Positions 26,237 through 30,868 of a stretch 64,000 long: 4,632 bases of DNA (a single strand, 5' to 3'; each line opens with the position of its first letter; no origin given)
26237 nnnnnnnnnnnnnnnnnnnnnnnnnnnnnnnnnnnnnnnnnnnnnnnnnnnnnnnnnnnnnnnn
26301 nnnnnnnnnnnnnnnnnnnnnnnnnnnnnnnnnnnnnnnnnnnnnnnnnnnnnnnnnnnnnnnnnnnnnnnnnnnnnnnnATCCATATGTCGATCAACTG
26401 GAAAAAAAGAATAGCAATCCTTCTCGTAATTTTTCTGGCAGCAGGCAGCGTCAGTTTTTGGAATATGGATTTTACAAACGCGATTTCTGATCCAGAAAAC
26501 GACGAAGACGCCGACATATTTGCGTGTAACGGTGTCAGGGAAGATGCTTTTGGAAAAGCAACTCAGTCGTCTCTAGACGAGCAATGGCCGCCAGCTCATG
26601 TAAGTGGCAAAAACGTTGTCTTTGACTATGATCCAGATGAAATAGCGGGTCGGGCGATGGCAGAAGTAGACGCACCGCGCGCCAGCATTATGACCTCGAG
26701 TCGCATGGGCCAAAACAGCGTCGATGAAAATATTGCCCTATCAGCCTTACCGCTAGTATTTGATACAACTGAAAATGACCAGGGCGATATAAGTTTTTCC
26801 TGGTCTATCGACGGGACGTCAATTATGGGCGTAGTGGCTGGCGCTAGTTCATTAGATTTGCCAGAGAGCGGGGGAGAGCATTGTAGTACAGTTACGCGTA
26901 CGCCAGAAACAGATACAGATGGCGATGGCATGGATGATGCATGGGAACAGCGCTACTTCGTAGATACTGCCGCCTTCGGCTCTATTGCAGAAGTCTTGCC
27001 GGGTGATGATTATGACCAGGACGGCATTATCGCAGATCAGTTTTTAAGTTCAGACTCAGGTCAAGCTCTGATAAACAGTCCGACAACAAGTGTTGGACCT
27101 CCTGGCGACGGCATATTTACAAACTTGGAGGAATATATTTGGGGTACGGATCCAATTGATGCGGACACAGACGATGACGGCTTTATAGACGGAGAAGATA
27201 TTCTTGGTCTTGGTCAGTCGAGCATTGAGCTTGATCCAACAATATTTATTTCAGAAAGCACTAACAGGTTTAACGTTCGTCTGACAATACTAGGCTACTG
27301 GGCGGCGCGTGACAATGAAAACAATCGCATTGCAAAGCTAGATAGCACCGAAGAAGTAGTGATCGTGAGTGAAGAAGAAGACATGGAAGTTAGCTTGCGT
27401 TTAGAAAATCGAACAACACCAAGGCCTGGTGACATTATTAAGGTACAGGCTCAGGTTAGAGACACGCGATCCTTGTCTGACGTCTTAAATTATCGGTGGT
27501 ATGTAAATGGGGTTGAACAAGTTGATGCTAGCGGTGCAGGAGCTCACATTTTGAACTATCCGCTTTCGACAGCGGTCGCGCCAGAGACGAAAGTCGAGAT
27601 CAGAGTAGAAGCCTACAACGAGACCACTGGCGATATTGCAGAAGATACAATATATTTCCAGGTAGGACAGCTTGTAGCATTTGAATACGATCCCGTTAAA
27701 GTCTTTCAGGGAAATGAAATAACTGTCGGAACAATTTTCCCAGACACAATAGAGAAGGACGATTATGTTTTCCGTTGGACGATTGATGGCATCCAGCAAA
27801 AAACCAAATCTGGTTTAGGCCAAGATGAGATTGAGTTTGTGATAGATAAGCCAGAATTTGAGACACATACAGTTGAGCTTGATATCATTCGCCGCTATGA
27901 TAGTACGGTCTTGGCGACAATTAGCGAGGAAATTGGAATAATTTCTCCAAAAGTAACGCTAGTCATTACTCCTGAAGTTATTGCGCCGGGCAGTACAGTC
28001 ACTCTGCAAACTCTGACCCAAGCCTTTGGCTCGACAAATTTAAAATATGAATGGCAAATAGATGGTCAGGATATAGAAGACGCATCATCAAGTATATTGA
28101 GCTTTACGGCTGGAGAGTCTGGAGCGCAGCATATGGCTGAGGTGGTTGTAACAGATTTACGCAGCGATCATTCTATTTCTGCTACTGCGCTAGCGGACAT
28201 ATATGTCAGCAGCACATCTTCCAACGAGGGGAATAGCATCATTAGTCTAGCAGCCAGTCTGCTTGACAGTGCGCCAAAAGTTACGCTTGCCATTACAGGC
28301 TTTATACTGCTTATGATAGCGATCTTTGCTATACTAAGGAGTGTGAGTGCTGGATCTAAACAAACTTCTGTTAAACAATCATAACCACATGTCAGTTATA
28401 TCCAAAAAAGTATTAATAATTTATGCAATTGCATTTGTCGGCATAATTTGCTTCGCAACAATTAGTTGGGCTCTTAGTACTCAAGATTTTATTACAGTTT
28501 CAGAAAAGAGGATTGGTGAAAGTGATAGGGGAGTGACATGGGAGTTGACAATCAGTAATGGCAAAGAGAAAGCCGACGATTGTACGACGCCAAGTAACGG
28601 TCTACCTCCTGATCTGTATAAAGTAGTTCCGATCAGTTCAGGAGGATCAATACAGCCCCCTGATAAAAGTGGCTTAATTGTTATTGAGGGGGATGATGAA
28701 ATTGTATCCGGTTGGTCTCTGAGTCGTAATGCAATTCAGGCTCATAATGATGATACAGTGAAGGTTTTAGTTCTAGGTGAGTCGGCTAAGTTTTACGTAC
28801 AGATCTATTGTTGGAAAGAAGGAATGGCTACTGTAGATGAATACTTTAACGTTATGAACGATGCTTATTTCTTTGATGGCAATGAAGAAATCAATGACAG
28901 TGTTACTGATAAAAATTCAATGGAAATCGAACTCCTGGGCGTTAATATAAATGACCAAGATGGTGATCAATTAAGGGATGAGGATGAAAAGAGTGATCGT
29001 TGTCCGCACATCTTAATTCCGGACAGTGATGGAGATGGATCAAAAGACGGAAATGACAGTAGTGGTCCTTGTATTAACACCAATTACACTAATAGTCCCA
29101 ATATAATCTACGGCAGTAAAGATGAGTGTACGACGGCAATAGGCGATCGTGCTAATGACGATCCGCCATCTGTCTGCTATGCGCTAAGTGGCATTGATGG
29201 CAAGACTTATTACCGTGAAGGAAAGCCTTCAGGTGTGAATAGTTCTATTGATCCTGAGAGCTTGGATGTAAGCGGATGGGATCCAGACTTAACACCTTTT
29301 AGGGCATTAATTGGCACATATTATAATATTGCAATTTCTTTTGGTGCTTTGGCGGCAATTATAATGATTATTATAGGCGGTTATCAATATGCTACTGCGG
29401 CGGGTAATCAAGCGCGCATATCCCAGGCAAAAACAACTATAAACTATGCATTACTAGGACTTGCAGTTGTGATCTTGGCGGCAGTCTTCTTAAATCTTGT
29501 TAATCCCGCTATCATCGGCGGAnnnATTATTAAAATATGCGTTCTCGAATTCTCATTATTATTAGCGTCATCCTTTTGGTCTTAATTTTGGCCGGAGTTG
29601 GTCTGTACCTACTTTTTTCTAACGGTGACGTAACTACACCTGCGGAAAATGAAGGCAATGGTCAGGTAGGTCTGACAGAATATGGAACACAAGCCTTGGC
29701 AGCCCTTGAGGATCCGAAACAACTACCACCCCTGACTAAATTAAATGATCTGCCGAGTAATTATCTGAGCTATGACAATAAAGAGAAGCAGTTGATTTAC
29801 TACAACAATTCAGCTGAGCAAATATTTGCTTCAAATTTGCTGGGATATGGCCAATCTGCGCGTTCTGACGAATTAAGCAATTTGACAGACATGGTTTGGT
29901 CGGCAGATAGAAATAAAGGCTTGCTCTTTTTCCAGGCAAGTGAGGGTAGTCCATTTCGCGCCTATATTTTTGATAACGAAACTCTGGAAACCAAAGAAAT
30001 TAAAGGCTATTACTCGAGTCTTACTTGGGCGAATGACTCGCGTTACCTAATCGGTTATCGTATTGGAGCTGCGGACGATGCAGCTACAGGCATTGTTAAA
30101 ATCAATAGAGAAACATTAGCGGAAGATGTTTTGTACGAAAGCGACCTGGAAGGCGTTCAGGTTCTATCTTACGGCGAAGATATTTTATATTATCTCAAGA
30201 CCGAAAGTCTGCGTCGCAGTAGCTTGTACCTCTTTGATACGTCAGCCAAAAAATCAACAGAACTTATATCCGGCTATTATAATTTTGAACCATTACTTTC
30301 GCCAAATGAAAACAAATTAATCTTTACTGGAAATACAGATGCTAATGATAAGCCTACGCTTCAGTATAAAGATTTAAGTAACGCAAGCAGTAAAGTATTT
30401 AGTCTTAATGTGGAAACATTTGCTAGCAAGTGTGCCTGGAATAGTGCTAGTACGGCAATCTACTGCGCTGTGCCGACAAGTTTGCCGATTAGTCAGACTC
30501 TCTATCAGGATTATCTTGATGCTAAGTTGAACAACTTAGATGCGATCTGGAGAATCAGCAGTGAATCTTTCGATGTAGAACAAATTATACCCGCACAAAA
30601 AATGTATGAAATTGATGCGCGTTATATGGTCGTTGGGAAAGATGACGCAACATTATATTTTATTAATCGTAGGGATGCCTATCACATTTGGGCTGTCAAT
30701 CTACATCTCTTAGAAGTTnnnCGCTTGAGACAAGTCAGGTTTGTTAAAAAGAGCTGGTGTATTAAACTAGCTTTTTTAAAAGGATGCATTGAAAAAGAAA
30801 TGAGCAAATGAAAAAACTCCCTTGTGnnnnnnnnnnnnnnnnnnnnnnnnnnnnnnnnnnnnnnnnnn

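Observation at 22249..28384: Three tandem paralogous double-anchored surface proteins with a conserved Cys-Asn-Gly motif and TSP3 calcium-binding repeats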

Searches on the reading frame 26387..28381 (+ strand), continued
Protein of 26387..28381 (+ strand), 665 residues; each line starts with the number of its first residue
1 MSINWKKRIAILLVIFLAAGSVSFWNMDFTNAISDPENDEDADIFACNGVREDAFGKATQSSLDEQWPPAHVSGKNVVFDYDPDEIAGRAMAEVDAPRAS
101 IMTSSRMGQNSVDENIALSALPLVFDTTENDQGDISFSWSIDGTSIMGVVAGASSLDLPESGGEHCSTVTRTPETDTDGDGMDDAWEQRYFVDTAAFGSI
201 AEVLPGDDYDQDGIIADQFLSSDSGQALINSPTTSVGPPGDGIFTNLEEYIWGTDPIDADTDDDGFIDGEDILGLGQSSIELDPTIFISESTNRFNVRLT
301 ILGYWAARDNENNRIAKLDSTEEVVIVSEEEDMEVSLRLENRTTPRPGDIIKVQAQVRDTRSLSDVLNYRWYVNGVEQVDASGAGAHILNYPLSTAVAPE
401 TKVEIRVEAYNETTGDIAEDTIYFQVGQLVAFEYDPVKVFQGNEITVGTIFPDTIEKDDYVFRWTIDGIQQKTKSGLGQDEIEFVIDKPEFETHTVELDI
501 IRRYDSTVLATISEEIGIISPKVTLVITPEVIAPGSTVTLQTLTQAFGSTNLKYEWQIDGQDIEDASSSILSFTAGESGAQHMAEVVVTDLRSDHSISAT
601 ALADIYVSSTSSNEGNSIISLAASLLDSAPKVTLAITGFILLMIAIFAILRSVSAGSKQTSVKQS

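Call 82: fold_search(model_id=the predicted structure, library=viral)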
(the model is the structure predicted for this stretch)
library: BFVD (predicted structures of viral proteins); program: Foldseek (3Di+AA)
matches with E <= 10: 1185; with E <= 0.001: 351
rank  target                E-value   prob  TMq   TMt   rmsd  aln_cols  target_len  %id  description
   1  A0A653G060            6.4e-18  1.00  0.15  0.17  38.8       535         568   10  (no name in the UniProt tables at hand)
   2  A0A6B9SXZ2            3.0e-14  1.00  0.14  0.10  42.2       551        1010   11  Highly immunogenic outer capsid protein [Acinetobacter phage vB_AbaM_PhT2]
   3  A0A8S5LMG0            2.0e-12  1.00  0.15  0.20  39.7       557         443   11  Uncharacterized protein [Siphoviridae sp. ctDuC3]
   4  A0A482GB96            7.3e-12  1.00  0.16  0.13  20.9       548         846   11  (no name in the UniProt tables at hand)
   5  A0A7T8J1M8            1.2e-11  1.00  0.14  0.10  30.0       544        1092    9  (no name in the UniProt tables at hand)
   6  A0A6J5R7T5            1.8e-11  1.00  0.16  0.15  35.0       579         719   11  Fibronectin type III [uncultured Caudovirales phage]
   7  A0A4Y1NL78            3.3e-11  1.00  0.13  0.21  25.9       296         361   14  Highly immunogenic outer capsid protein [Acinetobacter phage AM101]
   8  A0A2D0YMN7            3.9e-11  1.00  0.18  0.23  15.2       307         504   12  Ig-like domain-containing protein [Vibrio phage JSF9]
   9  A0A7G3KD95            5.1e-11  1.00  0.15  0.20  33.3       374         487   12  Capsid vertex protein [Enterobacter phage vB_EhoM-IME523]
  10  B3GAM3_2              6.3e-11  1.00  0.18  0.15  23.4       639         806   10  AMDV4_2 [uncultured virus]
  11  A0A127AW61            7.8e-11  1.00  0.16  0.14  21.6       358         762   13  Putative regulator of chromosome condensation [Bacillus phage SP-15]
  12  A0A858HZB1            9.7e-11  1.00  0.17  0.13  22.2       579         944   11  (no name in the UniProt tables at hand)
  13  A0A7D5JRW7            9.7e-11  1.00  0.13  0.08  18.2       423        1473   14  (no name in the UniProt tables at hand)
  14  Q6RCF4                1.0e-10  1.00  0.17  0.15  17.6       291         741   13  Ig-like domain-containing protein [Vibrio phage VP2]
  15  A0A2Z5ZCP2            1.0e-10  1.00  0.15  0.20  32.2       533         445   12  Phage tail fibers [Escherichia phage EcS1]
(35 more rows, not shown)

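Call 89: find_homologous_proteins(query=A5, max_evalue=1e-20)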
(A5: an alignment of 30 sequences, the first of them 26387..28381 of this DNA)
Query A5 (30 sequences) (665 aa, profile of the alignment): 60 proteins with E <= 1e-20 among 8000 candidates.
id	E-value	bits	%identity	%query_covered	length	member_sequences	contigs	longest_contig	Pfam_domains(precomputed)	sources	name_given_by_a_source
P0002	2.1e-175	603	76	99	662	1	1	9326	-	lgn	-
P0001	2.3e-174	600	100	96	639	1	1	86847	-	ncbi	ncbi:hypothetical protein ACFL1U_00550 [Patescibacteria group bacterium]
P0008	4.6e-174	599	31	86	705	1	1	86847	-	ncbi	ncbi:hypothetical protein ACFL1U_00545 [Patescibacteria group bacterium]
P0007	4.6e-160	553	30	94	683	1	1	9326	-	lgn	-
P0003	3.7e-132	460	35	74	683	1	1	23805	PF18884.6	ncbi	-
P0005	6.6e-129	450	32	85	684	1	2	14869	PF18884.6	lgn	-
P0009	7.5e-128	446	34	49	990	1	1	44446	-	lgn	-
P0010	6.0e-113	397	40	17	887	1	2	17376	-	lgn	-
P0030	3.4e-95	338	23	89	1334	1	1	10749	-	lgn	-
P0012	2.5e-72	263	38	16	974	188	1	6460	PF18884.6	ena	-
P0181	3.5e-71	259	29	25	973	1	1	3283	PF18884.6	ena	-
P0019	4.8e-70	255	37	17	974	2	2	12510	PF18884.6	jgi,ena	-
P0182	5.5e-70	255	34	16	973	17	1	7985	PF18884.6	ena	-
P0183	2.7e-69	253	38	16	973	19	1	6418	PF18884.6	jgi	-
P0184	2.9e-68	249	38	17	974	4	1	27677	PF18884.6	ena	-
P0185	3.2e-68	249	35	16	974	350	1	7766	PF18884.6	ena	-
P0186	3.6e-65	239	37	16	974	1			PF18884.6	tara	tara:strand:- start:543 stop:3467 length:2925 start_codon:yes stop_codon:yes gene_type:complete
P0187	4.9e-65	238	37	16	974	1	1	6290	PF18884.6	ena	-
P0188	8.2e-65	238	37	16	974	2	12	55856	PF18884.6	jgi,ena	-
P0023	1.9e-64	237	36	16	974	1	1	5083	PF18884.6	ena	-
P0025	9.2e-64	234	36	16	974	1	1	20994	PF18884.6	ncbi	-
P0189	3.7e-63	232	38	16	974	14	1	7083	PF18884.6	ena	-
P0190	3.8e-63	232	37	16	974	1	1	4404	PF18884.6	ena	-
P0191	4.9e-60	222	36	16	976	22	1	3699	PF18884.6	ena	-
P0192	2.0e-59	220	37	16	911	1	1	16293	PF18884.6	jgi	-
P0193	1.5e-54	204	35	19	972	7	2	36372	PF18884.6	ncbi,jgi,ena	-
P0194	7.0e-46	175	32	15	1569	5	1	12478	PF13229.13,PF18884.6,PF05048.20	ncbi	-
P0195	2.9e-43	167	44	6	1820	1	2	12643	PF02868.22,PF01447.25,PF23062.2,PF18884.6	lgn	-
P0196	1.4e-35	141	33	18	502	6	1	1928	PF18884.6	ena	-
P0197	1.4e-35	141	33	15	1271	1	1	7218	PF18884.6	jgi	jgi:hypothetical protein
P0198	6.0e-35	139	33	15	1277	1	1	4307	PF18884.6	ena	-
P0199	1.9e-33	134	34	17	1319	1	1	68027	PF18884.6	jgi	-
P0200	3.6e-33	133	41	7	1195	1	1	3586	PF13385.14,PF18884.6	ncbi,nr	ncbi:MAG TPA: hypothetical protein PK388_07000, partial [Kiritimatiellia bacterium]|nr:hypothetical 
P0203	1.5e-31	128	36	10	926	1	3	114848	PF18884.6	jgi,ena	-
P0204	6.4e-31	126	44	4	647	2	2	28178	PF00932.26,PF18884.6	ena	-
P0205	9.5e-31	125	35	14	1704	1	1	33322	PF13229.13,PF01095.26,PF18884.6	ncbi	-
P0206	1.3e-30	125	36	15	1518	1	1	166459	PF18884.6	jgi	jgi:hypothetical protein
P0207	4.4e-27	113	32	16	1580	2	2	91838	PF07495.20,PF22352.3,PF17957.8,PF18884.6,PF19077.7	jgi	-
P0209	5.8e-26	109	30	15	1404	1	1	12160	PF06594.18,PF18884.6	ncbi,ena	-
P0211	1.4e-25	108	32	17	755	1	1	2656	PF18884.6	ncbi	ncbi:MAG: hypothetical protein AB1485_06975, partial [Candidatus Thermoplasmatota archaeon]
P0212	3.0e-25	107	34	15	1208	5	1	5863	PF13385.14,PF18884.6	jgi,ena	-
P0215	5.9e-24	103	31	17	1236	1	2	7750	PF18884.6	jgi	-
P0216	1.8e-23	101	32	17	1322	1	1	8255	PF18884.6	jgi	jgi:hypothetical protein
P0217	3.8e-23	100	34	15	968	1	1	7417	PF18884.6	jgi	jgi:hypothetical protein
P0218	6.0e-23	99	35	15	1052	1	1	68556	PF18884.6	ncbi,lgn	-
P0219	1.1e-22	99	26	30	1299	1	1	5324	PF18884.6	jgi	jgi:hypothetical protein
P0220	2.7e-22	97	33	15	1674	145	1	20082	PF00354.25,PF13385.14,PF18884.6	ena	-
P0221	2.9e-22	97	50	7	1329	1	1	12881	PF13229.13,PF01095.26,PF18884.6,PF05048.20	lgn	-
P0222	1.1e-21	95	50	6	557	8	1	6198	PF13405.13,PF18884.6,PF03495.20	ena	-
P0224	3.8e-21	93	32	18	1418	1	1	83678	PF18884.6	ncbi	ncbi:hypothetical protein SAMN02745166_04670, partial [Prosthecobacter debontii]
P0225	4.5e-21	93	40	10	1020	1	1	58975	PF11551.15,PF17957.8,PF10342.16,PF18884.6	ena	-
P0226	6.2e-21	93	39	14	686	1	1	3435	PF02369.23,PF17957.8,PF18884.6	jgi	jgi:hypothetical protein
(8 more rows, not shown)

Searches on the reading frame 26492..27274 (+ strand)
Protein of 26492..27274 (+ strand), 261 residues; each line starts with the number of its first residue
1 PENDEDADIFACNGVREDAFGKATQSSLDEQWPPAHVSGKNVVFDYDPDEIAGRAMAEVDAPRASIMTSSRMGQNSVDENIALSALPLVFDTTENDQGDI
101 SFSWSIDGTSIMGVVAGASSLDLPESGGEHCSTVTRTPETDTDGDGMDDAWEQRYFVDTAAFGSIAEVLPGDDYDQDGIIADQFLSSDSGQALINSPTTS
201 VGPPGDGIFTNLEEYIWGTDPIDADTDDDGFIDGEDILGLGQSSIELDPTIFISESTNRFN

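Call 58: predict_structure(alignment_id=A4)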
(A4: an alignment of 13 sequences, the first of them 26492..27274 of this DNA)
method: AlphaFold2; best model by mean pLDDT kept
length: 261 residues; sequences in the alignment: 13
mean_pLDDT: 58.1   pTM: 0.60
mean pLDDT of the five models: 58.1, 54.7, 53.9, 51.3, 44.7
residues with pLDDT >= 90: 0; 70-90: 74; 50-70: 101; < 50: 86
segments of 3 or more residues with pLDDT < 50: 1-7, 19-31, 56-58, 70-76, 91-98, 159-171, 180-193, 196-205, 254-261
pLDDT, mean of each block of 10 residues (from residue 1): 44 51 41 63 64 50 58 49 67 45 69 80 62 67 71 65 44 53 37 45 49 75 80 72 70 43 26
secondary structure, 60 per line:
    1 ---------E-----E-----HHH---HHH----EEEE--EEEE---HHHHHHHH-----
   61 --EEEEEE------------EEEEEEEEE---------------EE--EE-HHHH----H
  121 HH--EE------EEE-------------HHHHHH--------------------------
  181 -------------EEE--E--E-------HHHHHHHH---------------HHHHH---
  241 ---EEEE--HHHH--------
elements in order: E35-38 E41-44 H48-55 E63-68 E81-89 H112-115 E133-135 H149-154 E194-196 H210-217 H233-237 E244-247 H250-253
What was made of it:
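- The head modelled alone folded poorly (pLDDT 58, call 58).
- Tried and rejected: AlphaFold2 on the head alone (residues 36-296 of C, 13-sequence alignment) gave pLDDT 58 (call 58).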

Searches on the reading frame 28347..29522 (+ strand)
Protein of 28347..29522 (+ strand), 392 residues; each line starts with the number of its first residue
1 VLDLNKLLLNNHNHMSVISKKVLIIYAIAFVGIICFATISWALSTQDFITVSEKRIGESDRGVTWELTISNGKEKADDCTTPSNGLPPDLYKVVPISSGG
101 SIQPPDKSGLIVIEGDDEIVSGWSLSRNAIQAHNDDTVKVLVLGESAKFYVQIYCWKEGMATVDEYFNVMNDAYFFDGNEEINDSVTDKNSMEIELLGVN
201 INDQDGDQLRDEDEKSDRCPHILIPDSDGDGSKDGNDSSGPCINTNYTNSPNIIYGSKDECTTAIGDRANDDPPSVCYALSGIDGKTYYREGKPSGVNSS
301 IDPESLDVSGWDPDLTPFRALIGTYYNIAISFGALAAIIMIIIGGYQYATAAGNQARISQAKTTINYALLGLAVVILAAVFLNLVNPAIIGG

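Call 5: search_protein_families(library=pfam, proteins=[window:28347-29522:+], max_evalue=1)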
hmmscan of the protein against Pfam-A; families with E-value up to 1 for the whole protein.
window:28347-29522:+ (392 aa): 5 families
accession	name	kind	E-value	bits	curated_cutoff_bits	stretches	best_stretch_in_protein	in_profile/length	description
PF18895.5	T4SS_pilin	-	7.1e-07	29.6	26.6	1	322-385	9-71/71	Type IV secretion system pilin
PF20394.4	DUF6688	-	0.09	12.9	26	1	4-41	66-103/248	DUF6688 N-terminal domain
PF05398.16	PufQ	-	0.3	11.7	22.1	1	21-45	21-45/74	PufQ cytochrome subunit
PF24800.1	DUF7702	-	0.66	9.6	27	0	10-56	136-180/244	Domain of unknown function (DUF7702)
PF20966.2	MASE6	-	0.75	10.2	27.4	0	325-381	103-159/170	MASE6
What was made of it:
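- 28389..29525 (+): VirB2-like T4SS pilin domain (C-terminal about 65 aa) fused to an N-terminal extension of about 300 aa. It lies immediately downstream of paralog C. Pfam T4SS_pilin 7.1e-7 (call 5).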

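Call 68: search_protein_families(library=ncbifam, proteins=[window:28389-29522:+], max_evalue=0.01)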
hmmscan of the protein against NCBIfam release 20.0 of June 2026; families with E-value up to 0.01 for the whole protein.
window:28389-29522:+ (378 aa): 1 family
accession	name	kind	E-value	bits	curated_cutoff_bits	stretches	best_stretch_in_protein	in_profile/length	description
NF045849.1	ICE_MMCAP2_0565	equivalog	0.00021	20.9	40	1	312-371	17-76/80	Mbov_0395 family pilin-like conjugal transfer protein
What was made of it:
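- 28389..29525 (+): NCBIfam Mbov_0395 pilin-like 2e-4 (call 68).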

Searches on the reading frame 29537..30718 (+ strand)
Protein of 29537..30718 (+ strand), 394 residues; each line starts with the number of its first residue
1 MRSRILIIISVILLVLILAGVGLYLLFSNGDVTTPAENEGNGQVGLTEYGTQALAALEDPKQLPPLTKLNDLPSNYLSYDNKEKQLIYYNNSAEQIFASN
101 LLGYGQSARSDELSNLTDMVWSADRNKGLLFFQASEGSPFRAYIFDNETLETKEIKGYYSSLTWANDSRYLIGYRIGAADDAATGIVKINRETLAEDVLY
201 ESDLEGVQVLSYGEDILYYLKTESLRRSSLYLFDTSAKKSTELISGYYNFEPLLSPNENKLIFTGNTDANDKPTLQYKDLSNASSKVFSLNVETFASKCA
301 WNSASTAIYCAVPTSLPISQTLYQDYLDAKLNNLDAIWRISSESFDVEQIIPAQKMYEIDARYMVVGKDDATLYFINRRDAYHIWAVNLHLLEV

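Call 6: search_protein_families(library=pfam, proteins=[window:29537-30718:+], max_evalue=0.1)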
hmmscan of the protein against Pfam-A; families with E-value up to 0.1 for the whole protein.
window:29537-30718:+ (394 aa): 0 families

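Call 68: search_protein_families(library=ncbifam, proteins=[window:29537-30718:+], max_evalue=0.01)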
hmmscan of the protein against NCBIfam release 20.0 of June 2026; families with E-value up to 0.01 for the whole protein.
window:29537-30718:+ (394 aa): 1 family
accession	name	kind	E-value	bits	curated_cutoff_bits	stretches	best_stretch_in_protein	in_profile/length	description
NF053518.1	DipepPtdsDpp5Prph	equivalog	0.0032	16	900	0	228-350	227-347/655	dipeptidyl-peptidase Dpp5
